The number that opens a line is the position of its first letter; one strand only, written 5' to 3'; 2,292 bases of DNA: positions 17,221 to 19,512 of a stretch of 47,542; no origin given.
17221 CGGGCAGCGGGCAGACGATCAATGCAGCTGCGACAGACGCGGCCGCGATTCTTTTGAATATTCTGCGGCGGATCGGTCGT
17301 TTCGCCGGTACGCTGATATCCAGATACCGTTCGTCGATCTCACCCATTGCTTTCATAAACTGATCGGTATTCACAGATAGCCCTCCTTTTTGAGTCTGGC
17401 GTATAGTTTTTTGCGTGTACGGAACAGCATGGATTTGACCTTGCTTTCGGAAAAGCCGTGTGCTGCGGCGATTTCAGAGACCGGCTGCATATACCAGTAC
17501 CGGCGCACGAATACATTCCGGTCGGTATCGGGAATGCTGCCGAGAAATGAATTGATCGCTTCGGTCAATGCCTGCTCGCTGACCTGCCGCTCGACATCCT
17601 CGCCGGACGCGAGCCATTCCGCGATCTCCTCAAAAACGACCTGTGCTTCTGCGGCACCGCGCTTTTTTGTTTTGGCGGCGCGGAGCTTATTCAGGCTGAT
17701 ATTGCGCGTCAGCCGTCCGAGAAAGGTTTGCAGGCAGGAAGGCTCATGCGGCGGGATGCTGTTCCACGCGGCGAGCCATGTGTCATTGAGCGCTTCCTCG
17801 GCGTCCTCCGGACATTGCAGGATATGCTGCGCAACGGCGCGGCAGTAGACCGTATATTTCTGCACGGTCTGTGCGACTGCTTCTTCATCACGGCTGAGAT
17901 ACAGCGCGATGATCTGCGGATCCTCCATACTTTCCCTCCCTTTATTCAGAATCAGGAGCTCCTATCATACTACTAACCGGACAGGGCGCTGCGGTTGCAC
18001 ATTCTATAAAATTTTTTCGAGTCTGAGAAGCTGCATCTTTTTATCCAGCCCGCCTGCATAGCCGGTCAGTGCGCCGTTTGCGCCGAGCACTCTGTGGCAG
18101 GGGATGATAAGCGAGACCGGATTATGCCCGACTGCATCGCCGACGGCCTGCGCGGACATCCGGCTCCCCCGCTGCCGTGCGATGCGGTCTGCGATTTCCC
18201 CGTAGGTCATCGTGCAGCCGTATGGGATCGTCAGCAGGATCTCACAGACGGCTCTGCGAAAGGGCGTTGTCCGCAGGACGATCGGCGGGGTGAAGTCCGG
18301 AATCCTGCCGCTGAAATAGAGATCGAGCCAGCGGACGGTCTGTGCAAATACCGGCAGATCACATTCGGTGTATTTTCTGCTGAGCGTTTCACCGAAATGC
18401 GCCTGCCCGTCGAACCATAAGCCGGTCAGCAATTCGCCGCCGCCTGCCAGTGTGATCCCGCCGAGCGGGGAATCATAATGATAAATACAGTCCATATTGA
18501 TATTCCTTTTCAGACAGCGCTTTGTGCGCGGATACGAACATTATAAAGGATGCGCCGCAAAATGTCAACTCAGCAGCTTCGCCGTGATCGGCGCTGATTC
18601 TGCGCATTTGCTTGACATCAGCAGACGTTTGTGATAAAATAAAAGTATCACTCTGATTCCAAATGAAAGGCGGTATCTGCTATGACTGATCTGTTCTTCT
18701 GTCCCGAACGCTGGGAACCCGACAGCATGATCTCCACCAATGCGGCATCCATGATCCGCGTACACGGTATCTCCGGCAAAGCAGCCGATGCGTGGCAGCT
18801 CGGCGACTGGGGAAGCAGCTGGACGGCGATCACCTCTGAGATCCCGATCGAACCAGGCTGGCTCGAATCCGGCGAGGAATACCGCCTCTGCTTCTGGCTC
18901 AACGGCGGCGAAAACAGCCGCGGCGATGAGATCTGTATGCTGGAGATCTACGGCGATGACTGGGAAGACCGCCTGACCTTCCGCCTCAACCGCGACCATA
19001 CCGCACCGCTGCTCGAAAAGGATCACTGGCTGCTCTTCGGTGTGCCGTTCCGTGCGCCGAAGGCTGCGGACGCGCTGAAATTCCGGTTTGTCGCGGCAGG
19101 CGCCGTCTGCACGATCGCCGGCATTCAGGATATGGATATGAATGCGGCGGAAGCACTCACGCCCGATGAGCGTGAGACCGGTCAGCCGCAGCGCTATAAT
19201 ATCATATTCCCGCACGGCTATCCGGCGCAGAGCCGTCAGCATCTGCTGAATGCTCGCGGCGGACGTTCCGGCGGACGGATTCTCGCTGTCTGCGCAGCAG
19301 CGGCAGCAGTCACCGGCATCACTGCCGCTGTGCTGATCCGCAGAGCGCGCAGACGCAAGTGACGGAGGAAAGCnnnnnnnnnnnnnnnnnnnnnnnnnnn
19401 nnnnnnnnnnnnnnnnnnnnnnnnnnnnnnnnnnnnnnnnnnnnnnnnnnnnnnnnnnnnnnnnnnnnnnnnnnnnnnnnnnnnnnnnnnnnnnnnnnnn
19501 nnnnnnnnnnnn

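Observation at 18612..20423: Self-promoted two-gene module: tail-anchored beta-sandwich protein + cytoplasmic TIR/BspA-LRR protein, wedged directly upstream of ychF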

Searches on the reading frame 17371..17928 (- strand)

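Call 6: search_protein_families(library=pfam, proteins=[window:17371-17928:-], max_evalue=1)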
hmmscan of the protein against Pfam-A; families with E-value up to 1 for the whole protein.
window:17371-17928:- (185 aa): 4 families
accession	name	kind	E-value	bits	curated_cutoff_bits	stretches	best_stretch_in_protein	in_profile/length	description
PF08281.18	Sigma70_r4_2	-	2.9e-09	36.9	25.7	1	124-175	3-54/54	Sigma-70, region 4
PF04545.22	Sigma70_r4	-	9.3e-08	31.9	24.1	1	129-176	2-49/50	Sigma-70, region 4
PF04542.20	Sigma70_r2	-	5.1e-07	29.8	24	1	24-86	4-69/71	Sigma-70 region 2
PF07638.17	Sigma70_ECF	-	4.3e-05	23.9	21.1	1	69-179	78-183/185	ECF sigma factor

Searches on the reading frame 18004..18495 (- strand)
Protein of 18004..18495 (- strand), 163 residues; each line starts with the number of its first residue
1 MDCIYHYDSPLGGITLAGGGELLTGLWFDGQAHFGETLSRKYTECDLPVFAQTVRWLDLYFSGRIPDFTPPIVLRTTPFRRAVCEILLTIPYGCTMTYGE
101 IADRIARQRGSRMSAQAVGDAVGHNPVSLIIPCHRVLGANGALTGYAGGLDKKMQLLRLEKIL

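Call 6: search_protein_families(library=pfam, proteins=[window:18004-18495:-], max_evalue=1)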
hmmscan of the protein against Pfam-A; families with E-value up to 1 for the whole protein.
window:18004-18495:- (163 aa): 2 families
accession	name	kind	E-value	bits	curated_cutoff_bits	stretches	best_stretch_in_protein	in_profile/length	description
PF01035.26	DNA_binding_1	-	1.5e-30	105.3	27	1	78-162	1-81/81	6-O-methylguanine DNA methyltransferase, DNA binding domain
PF02870.21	Methyltransf_1N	-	1.9e-07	32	21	1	7-71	6-68/71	6-O-methylguanine DNA methyltransferase, ribonuclease-like domain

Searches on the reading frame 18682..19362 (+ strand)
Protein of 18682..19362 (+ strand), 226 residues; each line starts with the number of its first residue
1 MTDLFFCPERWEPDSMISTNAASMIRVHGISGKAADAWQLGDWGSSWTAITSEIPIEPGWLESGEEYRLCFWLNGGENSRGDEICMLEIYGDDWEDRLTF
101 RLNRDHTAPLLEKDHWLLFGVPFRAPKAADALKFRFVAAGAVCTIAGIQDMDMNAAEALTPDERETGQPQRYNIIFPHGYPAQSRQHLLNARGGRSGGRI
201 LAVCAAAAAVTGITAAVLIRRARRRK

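Call 4: search_protein_families(library=padloc, proteins=[window:18682-19362:+], max_evalue=1)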
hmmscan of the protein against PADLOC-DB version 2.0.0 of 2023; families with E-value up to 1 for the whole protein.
window:18682-19362:+ (226 aa): 0 families

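Call 5: search_protein_families(library=ncbifam, proteins=[window:18682-19362:+], max_evalue=1)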
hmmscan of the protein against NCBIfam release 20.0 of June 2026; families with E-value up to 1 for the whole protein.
window:18682-19362:+ (226 aa): 1 family
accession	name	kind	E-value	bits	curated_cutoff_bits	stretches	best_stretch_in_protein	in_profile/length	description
NF033507.3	Loki-CTERM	subfamily_domain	0.21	11.9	19.9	1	209-225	11-27/27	Loki-CTERM sorting domain-containing protein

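Call 6: search_protein_families(library=pfam, proteins=[window:18682-19362:+], max_evalue=1)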
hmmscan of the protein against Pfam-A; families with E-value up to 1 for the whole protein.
window:18682-19362:+ (226 aa): 2 families
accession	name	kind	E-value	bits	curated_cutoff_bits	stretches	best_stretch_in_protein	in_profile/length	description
PF24544.1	Ig_TPPC8_3rd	-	0.015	16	27.8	1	51-91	76-116/138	TPPC8 third Ig-like domain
PF22102.2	ElaD-SseL-like_C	-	0.15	12.3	27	1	102-134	62-94/187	ElaD/SseL-like C-terminal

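Call 8: find_homologous_proteins(query=window:18682-19362:+)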
Query window:18682-19362:+ (226 aa): 67 proteins with E <= 0.001 among 2224 candidates.
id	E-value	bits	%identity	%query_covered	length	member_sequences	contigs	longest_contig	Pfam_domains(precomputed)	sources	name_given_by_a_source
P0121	2.9e-150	516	98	100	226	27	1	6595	-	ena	-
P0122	2.8e-117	408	83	93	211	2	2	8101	-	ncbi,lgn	-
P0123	2.2e-98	346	67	98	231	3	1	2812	-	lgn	-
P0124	3.7e-98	346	72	85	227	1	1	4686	-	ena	-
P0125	3.0e-97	343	72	85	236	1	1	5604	-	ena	-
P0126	4.3e-97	342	73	85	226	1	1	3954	-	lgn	-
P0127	6.6e-97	341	64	100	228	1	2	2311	-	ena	-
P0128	1.8e-96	340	68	86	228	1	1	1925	-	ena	-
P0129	2.6e-96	339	70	87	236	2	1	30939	-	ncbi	-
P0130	3.9e-96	339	72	85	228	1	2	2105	-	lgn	-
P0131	2.1e-95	337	68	93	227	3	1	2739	-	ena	-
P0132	3.2e-95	336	70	85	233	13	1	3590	-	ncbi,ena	-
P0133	8.8e-94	331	63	100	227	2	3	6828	-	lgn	-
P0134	1.2e-93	331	62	100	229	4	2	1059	-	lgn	-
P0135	1.4e-93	331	74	80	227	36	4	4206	-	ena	-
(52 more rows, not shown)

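Call 11: find_related_loci(query=A1, collection=genome_contigs, flank=6000)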
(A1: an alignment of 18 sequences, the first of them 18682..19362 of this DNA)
Query A1 (226 aa) in genome_contigs; peptide patterns used: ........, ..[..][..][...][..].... (x = any residue, [..] = any of these).
263 stretches matched a pattern; 251 encode a relative of the query (tblastn E <= 1e-3); the best 80 are kept; 79 distinct loci.
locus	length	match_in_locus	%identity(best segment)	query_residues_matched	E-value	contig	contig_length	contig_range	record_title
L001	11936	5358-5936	97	1-193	1e-129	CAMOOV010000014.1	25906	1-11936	MAG: uncultured Ruminococcus sp. isolate SRR873602_bin.6_metaWRAP_v1.3_MAG genome assembly, contig: NODE_3240_length_259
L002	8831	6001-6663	85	1-221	6e-121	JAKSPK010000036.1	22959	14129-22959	MAG: Oscillospiraceae bacterium isolate Horse_feces201 MAG201_36, whole genome shotgun sequence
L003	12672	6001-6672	65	1-226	2e-97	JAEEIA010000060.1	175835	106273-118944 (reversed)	MAG: Oscillospiraceae bacterium isolate Tb.RUG.135 k141_7880303_flag=1_multi=17.0000_len=175835, whole genome shotgun se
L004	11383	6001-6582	73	1-193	1e-97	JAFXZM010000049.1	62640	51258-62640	MAG: Oscillospiraceae bacterium isolate RGIG6887 Sheep_Rumen-5__c1204592, whole genome shotgun sequence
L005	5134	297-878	73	1-193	2e-97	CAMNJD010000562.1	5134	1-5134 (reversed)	MAG: uncultured Ruminococcus sp. isolate SRR873599_bin.12_metaWRAP_v1.3_MAG genome assembly, contig: ERZ1756080.1347500,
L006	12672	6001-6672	64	1-226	3e-97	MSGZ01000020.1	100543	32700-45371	MAG: Ruminococcus sp. Phil11 707_L1_merged_contig_333, whole genome shotgun sequence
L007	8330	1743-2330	70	1-196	4e-96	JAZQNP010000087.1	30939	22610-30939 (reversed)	MAG: Oscillospiraceae bacterium isolate T1900045246_TH20190016.MAGScoT_cleanbin_000001 SGB_5631_k141_4071454, whole geno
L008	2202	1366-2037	65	1-226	6e-100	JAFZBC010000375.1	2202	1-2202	MAG: Oscillospiraceae bacterium isolate RGIG7605 Water_buffalos_Omasum-5__c1281238, whole genome shotgun sequence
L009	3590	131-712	70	1-193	5e-96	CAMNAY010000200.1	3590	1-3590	MAG: uncultured Ruminococcus sp. isolate SRR873598_bin.124_metaWRAP_v1.3_MAG genome assembly, contig: NODE.68376_length_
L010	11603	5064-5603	74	1-180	6e-94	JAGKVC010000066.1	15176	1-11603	MAG: Clostridia bacterium isolate pig4.7 pig4_7_665, whole genome shotgun sequence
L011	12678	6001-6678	62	1-226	4e-92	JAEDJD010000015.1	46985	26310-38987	MAG: Oscillospiraceae bacterium isolate MAG179 NODE_401_length_46985_cov_23.377221, whole genome shotgun sequence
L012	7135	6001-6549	72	1-183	3e-92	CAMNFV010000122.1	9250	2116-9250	MAG: uncultured Ruminococcus sp. isolate SRR1267595_bin.80_metaWRAP_v1.3_MAG genome assembly, contig: NODE.14453_length_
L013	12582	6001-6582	70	1-193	2e-92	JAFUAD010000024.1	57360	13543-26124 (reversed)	MAG: Oscillospiraceae bacterium isolate RGIG4308 Roe_deer_Duodenum-2__c594, whole genome shotgun sequence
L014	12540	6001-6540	74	1-180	3e-92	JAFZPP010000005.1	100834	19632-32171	MAG: Oscillospiraceae bacterium isolate RGIG7982 Water_buffalos_Rumen-1__c101790, whole genome shotgun sequence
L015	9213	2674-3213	74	1-180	5e-92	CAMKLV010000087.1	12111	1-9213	MAG: uncultured Ruminococcus sp. isolate SRR12081292_bin.100_metaWRAP_v1.3_MAG genome assembly, contig: ERZ12289771.9331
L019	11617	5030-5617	68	1-195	2e-89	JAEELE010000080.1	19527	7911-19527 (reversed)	MAG: Oscillospiraceae bacterium isolate Tb.RUG.209 k141_6012351_flag=0_multi=28.9856_len=19527, whole genome shotgun seq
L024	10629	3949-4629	56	1-226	4e-85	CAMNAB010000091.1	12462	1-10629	MAG: uncultured Ruminococcus sp. isolate SRR873597_bin.101_metaWRAP_v1.3_MAG genome assembly, contig: NODE.13372_length_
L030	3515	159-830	56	1-226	3e-80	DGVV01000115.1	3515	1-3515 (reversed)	MAG TPA_asm: Ruminococcus sp. UBA4275 UBA4275_contig_96115, whole genome shotgun sequence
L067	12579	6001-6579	67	1-193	5e-92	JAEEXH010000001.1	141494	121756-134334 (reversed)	MAG: Oscillospiraceae bacterium isolate Tb.RUG.516 NODE_221_length_141494_cov_1.501461, whole genome shotgun sequence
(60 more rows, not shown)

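Call 20: predict_structure(alignment_id=A1)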
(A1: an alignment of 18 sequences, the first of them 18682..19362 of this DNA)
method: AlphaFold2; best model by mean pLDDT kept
length: 226 residues; sequences in the alignment: 18
mean_pLDDT: 80.3   pTM: 0.74
mean pLDDT of the five models: 80.3, 80.0, 78.6, 78.2, 77.3
residues with pLDDT >= 90: 126; 70-90: 49; 50-70: 18; < 50: 33
segments of 3 or more residues with pLDDT < 50: 184-215
pLDDT, mean of each block of 10 residues (from residue 1): 95 92 88 90 89 93 95 91 94 90 91 93 95 96 93 94 78 70 41 31 30 49 60
secondary structure, 60 per line:
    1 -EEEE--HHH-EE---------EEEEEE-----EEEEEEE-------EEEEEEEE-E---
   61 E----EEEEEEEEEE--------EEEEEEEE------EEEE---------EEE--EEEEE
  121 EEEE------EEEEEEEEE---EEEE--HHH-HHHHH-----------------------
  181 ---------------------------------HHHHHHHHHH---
elements in order: E2-5 E23-28 E34-40 E48-55 E66-75 E84-91 E98-101 E111-113 E116-124 E131-139 E143-146 H153-157 H214-223

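Call 23: fold_search(model_id=the predicted structure, library=pdb)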
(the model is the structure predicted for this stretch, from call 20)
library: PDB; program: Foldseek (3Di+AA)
matches with E <= 10: 1170; with E <= 0.001: 59
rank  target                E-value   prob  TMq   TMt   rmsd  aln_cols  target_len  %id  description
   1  8iq9_B                1.2e-05  1.00  0.43  0.19   3.7       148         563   14  Crystal structure of trimeric K2-2 TSP in complex with tetrasaccharide and octasaccharide (released 2024-02-21)
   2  4d0q                  1.5e-05  1.00  0.34  0.45   7.3       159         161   16  Hyaluronan Binding Module of the Streptococcal Pneumoniae Hyaluronate Lyase (released 2014-08-06)
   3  7vs6                  4.4e-05  1.00  0.39  0.54   6.0       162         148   15  Phloem lectin (PP2) structure -native form (released 2023-02-01)
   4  8jmq_B                4.6e-05  1.00  0.38  0.47   6.1       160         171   11  Crystal structure of hinokiresinol synthase (released 2023-12-20)
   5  7xyc_A                5.1e-05  1.00  0.40  0.18   5.3       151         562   13  CryoEM structure of Klebsiella phage Kp7 type II tail fiber gp52 in vitro (released 2023-06-07)
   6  8iqe_A                5.4e-05  1.00  0.42  0.18   3.7       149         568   14  Crystal structure of tetrameric K2-2 TSP (released 2024-02-21)
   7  5w6h_A                7.1e-05  1.00  0.40  0.15   4.8       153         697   11  Crystal structure of Bacteriophage CBA120 tailspike protein 4 enzymatically active domain (TSP4dN, orf213) (released 2018-10-24)
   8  8ad2_A                8.9e-05  1.00  0.37  0.46   6.4       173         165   11  Tobacco lectin Nictaba in complex with triacetylchitotriose (released 2023-01-18)
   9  3nru_G                9.9e-05  1.00  0.35  0.47   7.0       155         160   11  Ligand binding domain of EPHA7 (released 2010-12-08)
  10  7yaq                  1.0e-04  1.00  0.37  0.51   6.2       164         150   15  Phloem lectin (PP2)C34S mutant (released 2023-03-08)
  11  2xom_A                1.2e-04  1.00  0.35  0.49   5.0       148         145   14  Atomic resolution structure of TmCBM61 in complex with beta-1,4- galactotriose (released 2010-09-08)
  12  7w4b_A                1.3e-04  1.00  0.37  0.52   6.1       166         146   13  Phloem lectin (PP2) structure -complex with Chitotrise (released 2023-03-08)
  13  2zex_B                1.4e-04  1.00  0.37  0.53   5.4       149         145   13  Family 16 carbohydrate binding module (released 2008-03-04)
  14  2hle_A                1.5e-04  1.00  0.34  0.40   9.3       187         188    9  Structural and biophysical characterization of the EPHB4-EPHRINB2 protein protein interaction and receptor specificity (released 2006-08-22)
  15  8iqe_C                1.5e-04  1.00  0.43  0.19   3.8       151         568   13  Crystal structure of tetrameric K2-2 TSP (released 2024-02-21)
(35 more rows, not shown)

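Call 39: search_protein_families(library=pfam, proteins=[L019:5716-6453:+, L019:6446-7933:+, L067:6703-7611:+, L004:6777-7346:+, L004:7467-8171:+, L013:6741-7445:+, L024:4639-5757:+, L030:878-1765:+, L030:1822-3165:+, L015:3418-3954:+], max_evalue=0.01)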
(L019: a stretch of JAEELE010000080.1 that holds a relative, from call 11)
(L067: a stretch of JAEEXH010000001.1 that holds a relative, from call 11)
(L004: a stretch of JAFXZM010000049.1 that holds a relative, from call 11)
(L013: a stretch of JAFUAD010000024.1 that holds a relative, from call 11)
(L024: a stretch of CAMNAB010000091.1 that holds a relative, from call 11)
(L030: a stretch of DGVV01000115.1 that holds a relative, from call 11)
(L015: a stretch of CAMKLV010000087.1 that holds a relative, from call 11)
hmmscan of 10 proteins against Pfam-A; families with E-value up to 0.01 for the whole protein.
L019:5716-6453:+ (245 aa): 1 family
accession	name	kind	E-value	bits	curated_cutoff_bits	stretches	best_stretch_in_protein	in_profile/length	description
PF03793.24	PASTA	-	7.9e-35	119.1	23.2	3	42-102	2-64/64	PASTA domain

L019:6446-7933:+ (495 aa): 4 families
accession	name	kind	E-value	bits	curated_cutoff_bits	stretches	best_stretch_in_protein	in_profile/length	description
PF13676.11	TIR_2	-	1.2e-36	126.3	28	2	10-99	1-98/122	TIR domain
PF01582.25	TIR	-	2.7e-09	37.5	21.3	1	11-87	2-83/179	TIR domain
PF08937.16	ThsB_TIR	-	3.4e-07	31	21.2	0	11-96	1-95/100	Thoeris protein ThsB, TIR-like domain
PF10137.14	CAP12-PCTIR_TIR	-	0.00016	22.1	24.7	0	159-223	2-66/119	CAP12/Pycsar effector protein, TIR domain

L067:6703-7611:+ (302 aa): 4 families
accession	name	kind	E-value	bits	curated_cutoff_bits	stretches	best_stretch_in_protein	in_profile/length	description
PF13306.12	LRR_5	-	8.3e-20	71.4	27.7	1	170-267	15-110/127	BspA type Leucine rich repeat region (6 copies)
PF13676.11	TIR_2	-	6.2e-16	59.4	28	1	7-96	1-92/122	TIR domain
PF13855.12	LRR_8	-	3.8e-05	23.8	27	1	200-239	13-53/61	Leucine rich repeat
PF10137.14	CAP12-PCTIR_TIR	-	0.0068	16.8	24.7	0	7-72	2-67/119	CAP12/Pycsar effector protein, TIR domain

L004:6777-7346:+ (189 aa): 0 families

L004:7467-8171:+ (234 aa): 0 families

L013:6741-7445:+ (234 aa): 0 families

L024:4639-5757:+ (372 aa): 3 families
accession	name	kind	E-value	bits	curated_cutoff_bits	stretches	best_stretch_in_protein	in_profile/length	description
PF08239.17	SH3_3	-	1.3e-15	57.7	27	2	82-128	4-52/54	Bacterial SH3 domain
PF06347.19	SH3_4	-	5.6e-10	39.3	24.1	1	79-130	3-55/56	Bacterial SH3 domain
PF18348.7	SH3_16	-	6.8e-09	35.8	25.8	1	164-207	2-46/49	Bacterial dipeptidyl-peptidase Sh3 domain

L030:878-1765:+ (295 aa): 1 family
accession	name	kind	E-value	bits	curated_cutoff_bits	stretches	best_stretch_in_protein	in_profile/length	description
PF08239.17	SH3_3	-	4.1e-06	27.3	27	1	59-103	7-53/54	Bacterial SH3 domain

L030:1822-3165:+ (447 aa): 4 families
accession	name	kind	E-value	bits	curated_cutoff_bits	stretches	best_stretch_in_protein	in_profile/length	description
PF19789.6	DUF6273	-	3.2e-26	92.6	23.5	1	281-446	2-171/172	Domain of unknown function (DUF6273)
PF08239.17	SH3_3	-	3.5e-10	40.4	27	1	50-98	3-53/54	Bacterial SH3 domain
PF06347.19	SH3_4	-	0.00016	21.8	24.1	1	48-96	3-52/56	Bacterial SH3 domain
PF18348.7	SH3_16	-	0.00058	20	25.8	1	53-96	2-47/49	Bacterial dipeptidyl-peptidase Sh3 domain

L015:3418-3954:+ (178 aa): 7 families
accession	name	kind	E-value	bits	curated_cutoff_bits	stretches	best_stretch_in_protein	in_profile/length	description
PF07719.23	TPR_2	-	2.8e-05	24.3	27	0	129-154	8-33/34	Tetratricopeptide repeat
PF00515.34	TPR_1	-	9.4e-05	22.5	27.8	0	51-77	3-29/34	Tetratricopeptide repeat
PF25068.1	ARM_TT21_4th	-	0.0016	19.1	30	0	54-105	4-55/153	Tetratricopeptide repeat protein 21 forth ARM domain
PF13428.12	TPR_14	-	0.0028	18.6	23.5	0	127-161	6-40/44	Tetratricopeptide repeat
PF13424.12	TPR_12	-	0.0028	18.2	30.1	0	125-153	6-34/77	Tetratricopeptide repeat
PF04184.18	ST7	-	0.0071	15.3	24.3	1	39-118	207-286/533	ST7 protein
PF13181.12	TPR_8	-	0.0072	16.9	25.7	0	128-150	7-29/34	Tetratricopeptide repeat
